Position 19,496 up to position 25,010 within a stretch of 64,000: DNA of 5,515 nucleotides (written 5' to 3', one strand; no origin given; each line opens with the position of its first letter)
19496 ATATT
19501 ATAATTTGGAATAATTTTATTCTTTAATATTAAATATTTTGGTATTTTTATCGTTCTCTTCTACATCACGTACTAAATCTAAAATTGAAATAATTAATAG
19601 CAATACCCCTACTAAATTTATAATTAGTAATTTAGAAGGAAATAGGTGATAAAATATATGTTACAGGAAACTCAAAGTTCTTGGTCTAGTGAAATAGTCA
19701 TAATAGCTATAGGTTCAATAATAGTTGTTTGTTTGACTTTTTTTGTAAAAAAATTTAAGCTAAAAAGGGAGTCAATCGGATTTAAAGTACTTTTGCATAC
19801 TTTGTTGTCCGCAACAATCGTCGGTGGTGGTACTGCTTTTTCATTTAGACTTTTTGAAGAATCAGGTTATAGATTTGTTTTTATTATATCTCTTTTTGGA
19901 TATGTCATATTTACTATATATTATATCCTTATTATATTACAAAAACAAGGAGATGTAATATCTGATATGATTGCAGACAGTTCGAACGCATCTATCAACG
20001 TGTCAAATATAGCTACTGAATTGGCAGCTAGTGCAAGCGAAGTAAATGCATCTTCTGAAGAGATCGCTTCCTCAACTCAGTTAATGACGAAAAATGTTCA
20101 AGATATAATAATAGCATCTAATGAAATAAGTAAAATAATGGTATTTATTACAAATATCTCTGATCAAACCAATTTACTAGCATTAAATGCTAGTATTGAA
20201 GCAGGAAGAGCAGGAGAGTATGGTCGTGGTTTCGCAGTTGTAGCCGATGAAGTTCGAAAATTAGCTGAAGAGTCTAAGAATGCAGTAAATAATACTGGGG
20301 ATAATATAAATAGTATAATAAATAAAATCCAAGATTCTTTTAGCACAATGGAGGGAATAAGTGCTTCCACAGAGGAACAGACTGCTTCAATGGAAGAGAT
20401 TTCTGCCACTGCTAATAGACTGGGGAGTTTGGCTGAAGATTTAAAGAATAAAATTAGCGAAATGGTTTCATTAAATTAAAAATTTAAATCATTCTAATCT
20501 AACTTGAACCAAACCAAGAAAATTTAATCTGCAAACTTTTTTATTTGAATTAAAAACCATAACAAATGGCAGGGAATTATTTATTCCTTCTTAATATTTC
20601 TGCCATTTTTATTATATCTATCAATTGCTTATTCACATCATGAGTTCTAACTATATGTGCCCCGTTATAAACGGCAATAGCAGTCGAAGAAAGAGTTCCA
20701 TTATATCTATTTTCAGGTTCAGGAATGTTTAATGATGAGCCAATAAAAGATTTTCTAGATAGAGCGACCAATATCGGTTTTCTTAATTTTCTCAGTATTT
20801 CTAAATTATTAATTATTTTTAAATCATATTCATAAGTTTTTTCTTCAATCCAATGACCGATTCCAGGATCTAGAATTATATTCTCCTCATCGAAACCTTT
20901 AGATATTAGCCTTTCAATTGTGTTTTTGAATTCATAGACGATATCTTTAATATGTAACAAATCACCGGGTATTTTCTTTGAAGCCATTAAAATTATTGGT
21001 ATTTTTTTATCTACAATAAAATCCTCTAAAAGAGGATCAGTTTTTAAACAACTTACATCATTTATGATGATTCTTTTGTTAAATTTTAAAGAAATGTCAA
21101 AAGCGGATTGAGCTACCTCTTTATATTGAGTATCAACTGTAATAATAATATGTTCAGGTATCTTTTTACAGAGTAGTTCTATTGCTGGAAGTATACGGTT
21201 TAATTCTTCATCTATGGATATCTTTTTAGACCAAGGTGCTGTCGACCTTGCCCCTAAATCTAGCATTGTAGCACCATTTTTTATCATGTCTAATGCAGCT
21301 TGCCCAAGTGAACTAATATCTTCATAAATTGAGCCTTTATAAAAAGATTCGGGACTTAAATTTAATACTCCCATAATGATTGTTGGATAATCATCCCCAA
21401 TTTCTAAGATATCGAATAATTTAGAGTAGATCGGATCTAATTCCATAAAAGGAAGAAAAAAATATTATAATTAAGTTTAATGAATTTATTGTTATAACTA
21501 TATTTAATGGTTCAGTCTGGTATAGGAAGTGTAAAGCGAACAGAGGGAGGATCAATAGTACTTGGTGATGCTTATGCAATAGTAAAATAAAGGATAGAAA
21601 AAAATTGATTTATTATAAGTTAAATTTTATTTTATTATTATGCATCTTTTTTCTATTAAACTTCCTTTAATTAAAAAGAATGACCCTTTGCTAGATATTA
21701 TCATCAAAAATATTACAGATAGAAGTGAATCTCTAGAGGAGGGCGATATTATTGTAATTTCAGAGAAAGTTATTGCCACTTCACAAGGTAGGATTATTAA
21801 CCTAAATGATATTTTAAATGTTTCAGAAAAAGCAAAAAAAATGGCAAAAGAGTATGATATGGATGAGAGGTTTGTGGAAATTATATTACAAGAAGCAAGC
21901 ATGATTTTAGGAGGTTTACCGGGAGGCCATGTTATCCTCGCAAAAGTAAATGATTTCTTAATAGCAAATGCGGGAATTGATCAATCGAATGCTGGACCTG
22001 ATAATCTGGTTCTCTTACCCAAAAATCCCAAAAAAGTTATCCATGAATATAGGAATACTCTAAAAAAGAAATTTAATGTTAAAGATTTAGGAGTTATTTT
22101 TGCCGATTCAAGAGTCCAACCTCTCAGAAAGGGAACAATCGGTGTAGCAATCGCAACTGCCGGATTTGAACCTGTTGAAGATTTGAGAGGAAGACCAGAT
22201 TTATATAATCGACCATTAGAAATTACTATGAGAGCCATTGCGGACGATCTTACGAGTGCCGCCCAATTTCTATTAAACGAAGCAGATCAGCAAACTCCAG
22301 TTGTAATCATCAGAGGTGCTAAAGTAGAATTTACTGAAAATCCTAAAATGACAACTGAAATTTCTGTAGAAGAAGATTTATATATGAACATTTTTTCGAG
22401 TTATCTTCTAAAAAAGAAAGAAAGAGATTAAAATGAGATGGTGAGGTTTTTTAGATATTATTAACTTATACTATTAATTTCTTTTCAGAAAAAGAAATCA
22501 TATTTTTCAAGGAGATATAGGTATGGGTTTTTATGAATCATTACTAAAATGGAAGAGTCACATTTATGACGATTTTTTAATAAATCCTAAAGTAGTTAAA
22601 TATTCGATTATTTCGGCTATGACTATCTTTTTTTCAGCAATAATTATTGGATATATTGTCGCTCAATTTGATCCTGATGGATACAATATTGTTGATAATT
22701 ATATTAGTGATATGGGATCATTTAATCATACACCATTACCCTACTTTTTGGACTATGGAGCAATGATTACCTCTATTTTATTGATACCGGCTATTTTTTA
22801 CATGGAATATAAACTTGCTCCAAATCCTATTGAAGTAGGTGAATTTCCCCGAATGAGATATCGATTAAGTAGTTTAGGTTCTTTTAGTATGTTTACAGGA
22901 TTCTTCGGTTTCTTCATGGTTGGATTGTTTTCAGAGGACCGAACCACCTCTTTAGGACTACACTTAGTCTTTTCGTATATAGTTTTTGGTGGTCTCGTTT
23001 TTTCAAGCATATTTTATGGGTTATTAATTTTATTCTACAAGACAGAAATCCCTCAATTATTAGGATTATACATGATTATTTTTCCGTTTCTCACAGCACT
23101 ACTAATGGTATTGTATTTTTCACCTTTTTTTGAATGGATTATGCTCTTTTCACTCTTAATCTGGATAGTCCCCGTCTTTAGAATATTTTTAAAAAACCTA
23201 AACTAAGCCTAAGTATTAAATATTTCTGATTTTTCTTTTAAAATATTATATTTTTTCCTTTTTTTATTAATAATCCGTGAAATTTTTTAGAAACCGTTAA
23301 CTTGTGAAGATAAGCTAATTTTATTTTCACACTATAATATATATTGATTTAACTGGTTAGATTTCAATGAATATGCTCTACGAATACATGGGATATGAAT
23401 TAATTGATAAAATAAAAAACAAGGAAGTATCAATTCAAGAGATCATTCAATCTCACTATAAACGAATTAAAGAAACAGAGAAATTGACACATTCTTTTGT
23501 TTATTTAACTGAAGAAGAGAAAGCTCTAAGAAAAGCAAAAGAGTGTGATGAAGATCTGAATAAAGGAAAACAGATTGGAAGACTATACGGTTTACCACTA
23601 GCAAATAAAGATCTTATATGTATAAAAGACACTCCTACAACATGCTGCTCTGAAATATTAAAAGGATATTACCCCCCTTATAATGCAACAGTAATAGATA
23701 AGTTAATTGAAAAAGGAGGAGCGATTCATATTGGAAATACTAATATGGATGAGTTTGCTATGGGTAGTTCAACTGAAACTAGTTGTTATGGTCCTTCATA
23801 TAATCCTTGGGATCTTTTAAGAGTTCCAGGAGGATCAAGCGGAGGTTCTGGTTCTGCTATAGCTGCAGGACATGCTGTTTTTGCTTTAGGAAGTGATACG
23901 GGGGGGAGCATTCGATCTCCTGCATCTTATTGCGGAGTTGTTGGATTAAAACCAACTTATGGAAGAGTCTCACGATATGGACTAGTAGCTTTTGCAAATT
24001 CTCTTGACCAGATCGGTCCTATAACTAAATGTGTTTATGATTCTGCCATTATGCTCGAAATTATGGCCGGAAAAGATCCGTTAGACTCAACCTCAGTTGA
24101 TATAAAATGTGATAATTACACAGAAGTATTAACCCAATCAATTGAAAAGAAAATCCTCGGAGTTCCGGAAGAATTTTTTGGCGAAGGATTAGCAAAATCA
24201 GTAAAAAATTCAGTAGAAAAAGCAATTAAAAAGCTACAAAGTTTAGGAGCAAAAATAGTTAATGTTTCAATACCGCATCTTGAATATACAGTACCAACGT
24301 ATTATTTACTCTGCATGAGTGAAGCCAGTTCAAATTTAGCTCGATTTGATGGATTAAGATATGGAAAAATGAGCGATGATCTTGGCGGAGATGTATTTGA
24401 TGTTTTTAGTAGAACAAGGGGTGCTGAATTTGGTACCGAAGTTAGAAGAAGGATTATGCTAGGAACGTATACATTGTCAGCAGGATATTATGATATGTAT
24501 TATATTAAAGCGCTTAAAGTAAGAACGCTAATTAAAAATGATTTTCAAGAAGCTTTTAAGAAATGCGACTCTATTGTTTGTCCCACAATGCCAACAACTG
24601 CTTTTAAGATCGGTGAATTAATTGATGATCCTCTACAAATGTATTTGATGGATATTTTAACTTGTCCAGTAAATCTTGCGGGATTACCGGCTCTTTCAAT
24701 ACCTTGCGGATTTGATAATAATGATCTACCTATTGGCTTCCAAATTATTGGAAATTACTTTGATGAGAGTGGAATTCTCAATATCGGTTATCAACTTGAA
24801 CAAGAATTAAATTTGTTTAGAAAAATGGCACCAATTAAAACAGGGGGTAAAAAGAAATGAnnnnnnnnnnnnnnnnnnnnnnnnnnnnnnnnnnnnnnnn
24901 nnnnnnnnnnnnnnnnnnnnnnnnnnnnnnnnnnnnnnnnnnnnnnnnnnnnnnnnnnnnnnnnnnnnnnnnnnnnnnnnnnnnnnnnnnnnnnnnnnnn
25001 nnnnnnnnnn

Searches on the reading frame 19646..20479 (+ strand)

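Call 96: search_protein_families(library=pfam, proteins=[window:19646-20479:+], max_evalue=0.001)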
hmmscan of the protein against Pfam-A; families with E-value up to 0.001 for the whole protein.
window:19646-20479:+ (277 aa): 1 family
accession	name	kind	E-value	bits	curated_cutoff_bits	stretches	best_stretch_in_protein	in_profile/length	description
PF00015.26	MCPsignal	-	1.4e-30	106.8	34.6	1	148-273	22-147/172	Methyl-accepting chemotaxis protein (MCP) signalling domain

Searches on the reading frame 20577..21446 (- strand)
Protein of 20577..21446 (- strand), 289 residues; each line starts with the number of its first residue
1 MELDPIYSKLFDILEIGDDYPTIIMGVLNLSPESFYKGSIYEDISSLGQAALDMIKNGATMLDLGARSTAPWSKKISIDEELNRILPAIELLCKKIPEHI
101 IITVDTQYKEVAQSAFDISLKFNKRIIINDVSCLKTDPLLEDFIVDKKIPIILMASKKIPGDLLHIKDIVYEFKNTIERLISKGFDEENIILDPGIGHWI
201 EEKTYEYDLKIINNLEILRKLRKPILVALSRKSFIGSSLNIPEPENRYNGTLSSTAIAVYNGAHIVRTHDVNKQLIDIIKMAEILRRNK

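Call 96: search_protein_families(library=pfam, proteins=[window:20577-21446:-], max_evalue=0.001)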
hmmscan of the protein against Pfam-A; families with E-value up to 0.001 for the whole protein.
window:20577-21446:- (289 aa): 1 family
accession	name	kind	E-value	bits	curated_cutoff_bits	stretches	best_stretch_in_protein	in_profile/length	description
PF00809.28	Pterin_bind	-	5.3e-50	170.8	25.5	1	25-269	1-244/244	Pterin binding enzyme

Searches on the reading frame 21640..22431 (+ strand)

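Call 96: search_protein_families(library=pfam, proteins=[window:21640-22431:+], max_evalue=0.001)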
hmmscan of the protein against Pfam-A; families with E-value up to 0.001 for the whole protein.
window:21640-22431:+ (263 aa): 1 family
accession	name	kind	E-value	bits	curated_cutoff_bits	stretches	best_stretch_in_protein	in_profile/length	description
PF01996.21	F420_ligase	-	4.6e-64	216.3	25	1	6-226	2-218/218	F420-0:Gamma-glutamyl ligase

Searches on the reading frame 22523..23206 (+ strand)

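Call 96: search_protein_families(library=pfam, proteins=[window:22523-23206:+], max_evalue=0.001)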
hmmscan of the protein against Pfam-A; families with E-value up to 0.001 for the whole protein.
window:22523-23206:+ (227 aa): 1 family
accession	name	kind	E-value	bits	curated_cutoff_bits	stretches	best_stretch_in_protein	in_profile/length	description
PF06197.19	DUF998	-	2.9e-08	34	30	1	41-216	8-179/184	Protein of unknown function (DUF998)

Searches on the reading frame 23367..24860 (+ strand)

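Call 96: search_protein_families(library=pfam, proteins=[window:23367-24860:+], max_evalue=0.001)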
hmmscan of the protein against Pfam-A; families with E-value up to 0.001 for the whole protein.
window:23367-24860:+ (497 aa): 1 family
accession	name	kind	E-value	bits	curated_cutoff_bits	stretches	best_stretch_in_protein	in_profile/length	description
PF01425.27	Amidase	-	2.1e-147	492.2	27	1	25-471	1-445/445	Amidase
